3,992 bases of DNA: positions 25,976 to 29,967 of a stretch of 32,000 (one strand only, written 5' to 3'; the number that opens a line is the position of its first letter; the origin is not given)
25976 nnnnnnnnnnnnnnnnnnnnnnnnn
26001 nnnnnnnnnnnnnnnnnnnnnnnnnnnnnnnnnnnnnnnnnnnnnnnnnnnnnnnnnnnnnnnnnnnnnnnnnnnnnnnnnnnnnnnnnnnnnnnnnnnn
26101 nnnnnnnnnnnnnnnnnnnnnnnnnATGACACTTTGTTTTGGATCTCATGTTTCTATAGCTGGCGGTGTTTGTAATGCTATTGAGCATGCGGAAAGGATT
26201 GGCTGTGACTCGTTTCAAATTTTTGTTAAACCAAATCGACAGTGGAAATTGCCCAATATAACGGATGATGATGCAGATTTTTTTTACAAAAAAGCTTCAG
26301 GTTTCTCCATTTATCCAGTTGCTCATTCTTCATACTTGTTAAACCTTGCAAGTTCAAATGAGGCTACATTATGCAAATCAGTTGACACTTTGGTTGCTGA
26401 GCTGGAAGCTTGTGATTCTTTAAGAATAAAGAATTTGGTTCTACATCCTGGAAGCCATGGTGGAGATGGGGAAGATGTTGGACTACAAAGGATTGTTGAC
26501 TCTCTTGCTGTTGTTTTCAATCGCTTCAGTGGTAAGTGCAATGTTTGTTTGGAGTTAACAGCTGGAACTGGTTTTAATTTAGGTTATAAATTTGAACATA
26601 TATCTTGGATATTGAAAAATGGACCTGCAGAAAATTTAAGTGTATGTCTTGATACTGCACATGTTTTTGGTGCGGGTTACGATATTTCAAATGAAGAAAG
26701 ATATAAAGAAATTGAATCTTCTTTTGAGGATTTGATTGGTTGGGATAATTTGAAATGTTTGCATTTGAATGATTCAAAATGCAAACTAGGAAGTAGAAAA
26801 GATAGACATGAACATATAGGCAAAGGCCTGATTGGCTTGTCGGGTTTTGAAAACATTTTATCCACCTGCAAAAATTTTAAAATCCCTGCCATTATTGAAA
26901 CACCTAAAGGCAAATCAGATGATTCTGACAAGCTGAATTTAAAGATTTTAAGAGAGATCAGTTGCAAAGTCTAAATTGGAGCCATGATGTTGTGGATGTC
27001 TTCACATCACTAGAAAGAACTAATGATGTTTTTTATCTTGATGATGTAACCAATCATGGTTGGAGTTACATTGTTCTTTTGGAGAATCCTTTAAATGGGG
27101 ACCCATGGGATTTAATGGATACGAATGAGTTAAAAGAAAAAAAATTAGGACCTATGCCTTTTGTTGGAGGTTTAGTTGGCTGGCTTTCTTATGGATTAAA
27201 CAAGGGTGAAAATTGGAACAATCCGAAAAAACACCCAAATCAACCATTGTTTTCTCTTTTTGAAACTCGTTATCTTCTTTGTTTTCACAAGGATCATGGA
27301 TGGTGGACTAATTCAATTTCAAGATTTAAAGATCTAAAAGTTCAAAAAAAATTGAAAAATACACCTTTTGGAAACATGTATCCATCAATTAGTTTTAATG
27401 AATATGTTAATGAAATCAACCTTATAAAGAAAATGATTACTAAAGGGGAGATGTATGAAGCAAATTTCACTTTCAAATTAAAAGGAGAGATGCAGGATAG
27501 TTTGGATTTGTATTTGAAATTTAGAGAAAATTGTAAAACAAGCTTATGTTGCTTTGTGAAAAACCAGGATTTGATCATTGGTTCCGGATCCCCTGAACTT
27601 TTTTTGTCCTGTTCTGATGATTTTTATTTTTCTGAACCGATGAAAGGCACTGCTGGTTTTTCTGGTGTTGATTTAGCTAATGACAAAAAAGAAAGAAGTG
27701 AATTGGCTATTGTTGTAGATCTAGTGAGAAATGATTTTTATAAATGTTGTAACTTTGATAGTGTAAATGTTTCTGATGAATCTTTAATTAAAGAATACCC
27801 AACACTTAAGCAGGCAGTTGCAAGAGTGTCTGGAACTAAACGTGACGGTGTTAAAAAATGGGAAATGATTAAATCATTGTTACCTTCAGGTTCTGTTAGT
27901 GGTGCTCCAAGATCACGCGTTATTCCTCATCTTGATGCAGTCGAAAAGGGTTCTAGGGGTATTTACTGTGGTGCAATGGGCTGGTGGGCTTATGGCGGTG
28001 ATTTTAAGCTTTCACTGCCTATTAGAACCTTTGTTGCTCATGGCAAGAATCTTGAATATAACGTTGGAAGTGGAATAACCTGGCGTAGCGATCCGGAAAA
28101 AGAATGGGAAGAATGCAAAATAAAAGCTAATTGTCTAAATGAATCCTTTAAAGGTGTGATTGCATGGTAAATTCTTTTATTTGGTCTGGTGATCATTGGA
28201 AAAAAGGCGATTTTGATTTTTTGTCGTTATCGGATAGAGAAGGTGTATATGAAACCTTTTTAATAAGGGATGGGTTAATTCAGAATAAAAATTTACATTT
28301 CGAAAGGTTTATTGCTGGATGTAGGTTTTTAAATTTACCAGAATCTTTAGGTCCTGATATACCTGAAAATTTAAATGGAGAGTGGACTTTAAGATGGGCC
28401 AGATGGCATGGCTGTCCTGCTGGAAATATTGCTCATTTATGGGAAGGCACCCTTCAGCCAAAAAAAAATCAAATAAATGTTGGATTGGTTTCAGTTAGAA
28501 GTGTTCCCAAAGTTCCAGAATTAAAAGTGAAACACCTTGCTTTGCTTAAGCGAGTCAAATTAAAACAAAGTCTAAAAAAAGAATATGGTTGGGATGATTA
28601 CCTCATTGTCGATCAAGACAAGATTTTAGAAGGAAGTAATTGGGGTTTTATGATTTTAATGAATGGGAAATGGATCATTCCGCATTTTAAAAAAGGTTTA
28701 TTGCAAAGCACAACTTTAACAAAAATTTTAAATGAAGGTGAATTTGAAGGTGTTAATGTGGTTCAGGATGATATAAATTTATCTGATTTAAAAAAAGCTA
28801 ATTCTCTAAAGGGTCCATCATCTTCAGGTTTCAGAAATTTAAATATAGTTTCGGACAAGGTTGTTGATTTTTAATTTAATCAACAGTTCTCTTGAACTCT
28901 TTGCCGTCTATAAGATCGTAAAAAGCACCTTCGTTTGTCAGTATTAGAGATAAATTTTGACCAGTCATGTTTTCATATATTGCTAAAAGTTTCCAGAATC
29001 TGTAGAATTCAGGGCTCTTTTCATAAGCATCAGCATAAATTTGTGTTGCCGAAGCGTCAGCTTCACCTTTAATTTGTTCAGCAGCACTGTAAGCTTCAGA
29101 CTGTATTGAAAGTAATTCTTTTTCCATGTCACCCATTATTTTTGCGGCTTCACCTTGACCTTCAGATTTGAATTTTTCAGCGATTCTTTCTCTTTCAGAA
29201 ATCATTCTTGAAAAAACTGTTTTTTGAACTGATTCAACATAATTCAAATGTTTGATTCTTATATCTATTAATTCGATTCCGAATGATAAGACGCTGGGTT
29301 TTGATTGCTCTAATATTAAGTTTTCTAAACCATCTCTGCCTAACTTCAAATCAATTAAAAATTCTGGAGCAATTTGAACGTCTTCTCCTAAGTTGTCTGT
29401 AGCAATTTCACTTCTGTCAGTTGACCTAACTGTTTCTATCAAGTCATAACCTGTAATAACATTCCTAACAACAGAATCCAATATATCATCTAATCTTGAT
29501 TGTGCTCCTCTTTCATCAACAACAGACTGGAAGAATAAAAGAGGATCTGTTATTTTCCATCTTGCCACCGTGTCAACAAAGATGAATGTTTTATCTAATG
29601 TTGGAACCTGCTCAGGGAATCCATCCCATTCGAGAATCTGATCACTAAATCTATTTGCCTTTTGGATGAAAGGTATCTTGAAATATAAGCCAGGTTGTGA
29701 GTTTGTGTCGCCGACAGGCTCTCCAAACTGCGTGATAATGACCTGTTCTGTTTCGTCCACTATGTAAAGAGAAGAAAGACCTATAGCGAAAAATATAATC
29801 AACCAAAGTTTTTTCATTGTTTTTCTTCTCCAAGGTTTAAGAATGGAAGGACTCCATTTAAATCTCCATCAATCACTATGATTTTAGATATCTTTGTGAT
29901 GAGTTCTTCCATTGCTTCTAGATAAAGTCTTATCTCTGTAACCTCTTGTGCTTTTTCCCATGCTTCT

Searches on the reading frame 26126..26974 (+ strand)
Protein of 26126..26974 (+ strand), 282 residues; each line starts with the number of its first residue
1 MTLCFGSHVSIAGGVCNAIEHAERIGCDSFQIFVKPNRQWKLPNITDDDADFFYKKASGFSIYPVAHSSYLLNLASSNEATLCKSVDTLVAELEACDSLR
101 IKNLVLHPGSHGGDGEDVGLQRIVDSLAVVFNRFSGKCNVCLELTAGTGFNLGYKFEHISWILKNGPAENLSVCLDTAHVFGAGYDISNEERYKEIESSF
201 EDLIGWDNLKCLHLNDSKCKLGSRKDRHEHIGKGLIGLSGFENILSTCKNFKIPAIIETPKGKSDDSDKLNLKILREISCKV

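Call 15: search_protein_families(library=pfam, proteins=[window:26126-26974:+], max_evalue=0.001)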
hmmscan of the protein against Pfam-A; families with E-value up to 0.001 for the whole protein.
window:26126-26974:+ (282 aa): 1 family
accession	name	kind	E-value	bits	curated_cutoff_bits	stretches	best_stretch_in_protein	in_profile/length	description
PF01261.30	AP_endonuc_2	-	3.4e-41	142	31.1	1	20-263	2-233/249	Xylose isomerase-like TIM barrel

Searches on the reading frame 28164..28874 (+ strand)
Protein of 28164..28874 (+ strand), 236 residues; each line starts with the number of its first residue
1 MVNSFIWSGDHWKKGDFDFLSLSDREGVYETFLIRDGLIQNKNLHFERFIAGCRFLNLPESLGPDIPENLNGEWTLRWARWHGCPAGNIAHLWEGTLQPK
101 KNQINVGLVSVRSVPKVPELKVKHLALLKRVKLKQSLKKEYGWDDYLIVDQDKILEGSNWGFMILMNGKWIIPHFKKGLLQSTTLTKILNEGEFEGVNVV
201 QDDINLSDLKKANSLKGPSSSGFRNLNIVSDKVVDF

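Call 15: search_protein_families(library=pfam, proteins=[window:28164-28874:+], max_evalue=0.001)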
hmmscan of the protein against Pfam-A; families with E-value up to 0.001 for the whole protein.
window:28164-28874:+ (236 aa): 1 family
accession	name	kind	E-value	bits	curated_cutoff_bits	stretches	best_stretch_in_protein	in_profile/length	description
PF01063.24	Aminotran_4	-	1.6e-19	71.1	28.5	1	27-214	1-207/223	Amino-transferase class IV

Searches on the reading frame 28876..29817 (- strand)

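Call 15: search_protein_families(library=pfam, proteins=[window:28876-29817:-], max_evalue=0.001)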
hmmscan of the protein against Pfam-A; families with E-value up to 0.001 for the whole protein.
window:28876-29817:- (313 aa): 1 family
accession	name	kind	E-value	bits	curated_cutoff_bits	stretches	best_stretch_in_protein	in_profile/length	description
PF01145.31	Band_7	-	1.3e-25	90.9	23.6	1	19-221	2-175/176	SPFH domain / Band 7 family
